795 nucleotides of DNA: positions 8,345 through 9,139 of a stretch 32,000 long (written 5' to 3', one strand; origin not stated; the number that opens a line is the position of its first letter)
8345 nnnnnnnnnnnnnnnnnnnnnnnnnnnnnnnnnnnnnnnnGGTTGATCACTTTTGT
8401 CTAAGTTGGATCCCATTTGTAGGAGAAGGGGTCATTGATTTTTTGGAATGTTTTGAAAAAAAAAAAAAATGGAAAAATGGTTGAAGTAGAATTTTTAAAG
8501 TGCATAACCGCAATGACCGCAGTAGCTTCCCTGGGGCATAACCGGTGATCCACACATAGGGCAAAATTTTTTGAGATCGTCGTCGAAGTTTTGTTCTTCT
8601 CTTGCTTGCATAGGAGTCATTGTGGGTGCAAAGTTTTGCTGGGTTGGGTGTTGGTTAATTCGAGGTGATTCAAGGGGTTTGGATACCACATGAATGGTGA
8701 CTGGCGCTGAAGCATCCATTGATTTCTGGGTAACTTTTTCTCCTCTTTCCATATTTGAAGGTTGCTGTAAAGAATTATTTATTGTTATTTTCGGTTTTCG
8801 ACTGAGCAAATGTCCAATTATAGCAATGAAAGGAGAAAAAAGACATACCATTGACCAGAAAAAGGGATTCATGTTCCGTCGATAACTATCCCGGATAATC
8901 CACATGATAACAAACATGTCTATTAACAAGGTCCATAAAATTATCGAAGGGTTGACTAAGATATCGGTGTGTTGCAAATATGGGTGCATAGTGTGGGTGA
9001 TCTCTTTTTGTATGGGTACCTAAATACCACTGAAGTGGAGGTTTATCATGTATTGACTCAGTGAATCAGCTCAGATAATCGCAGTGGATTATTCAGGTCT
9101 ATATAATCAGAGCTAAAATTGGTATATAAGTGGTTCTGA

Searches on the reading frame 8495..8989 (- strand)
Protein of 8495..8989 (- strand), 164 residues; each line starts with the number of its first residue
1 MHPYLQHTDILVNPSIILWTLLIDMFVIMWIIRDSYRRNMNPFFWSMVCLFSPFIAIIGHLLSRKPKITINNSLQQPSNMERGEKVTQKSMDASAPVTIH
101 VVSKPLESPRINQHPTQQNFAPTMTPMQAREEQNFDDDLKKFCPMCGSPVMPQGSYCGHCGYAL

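Call 53: search_protein_families(library=pfam, proteins=[window:8495-8989:-], max_evalue=0.01)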
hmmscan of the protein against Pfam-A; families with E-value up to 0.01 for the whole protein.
window:8495-8989:- (164 aa): 4 families
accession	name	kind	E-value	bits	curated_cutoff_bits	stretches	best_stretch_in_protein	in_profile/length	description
PF12773.13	DZR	-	0.00056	20.5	27.3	1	138-161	21-45/45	Double zinc ribbon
PF13248.11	Zn_ribbon_3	-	0.0044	16.9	27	1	143-163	5-25/26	zinc-ribbon domain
PF17032.10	Zn_ribbon_15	-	0.0051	18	28.9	1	134-161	46-73/73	zinc-ribbon family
PF13240.11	Zn_Ribbon_1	-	0.0086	16.3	25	0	141-150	14-23/23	zinc-ribbon domain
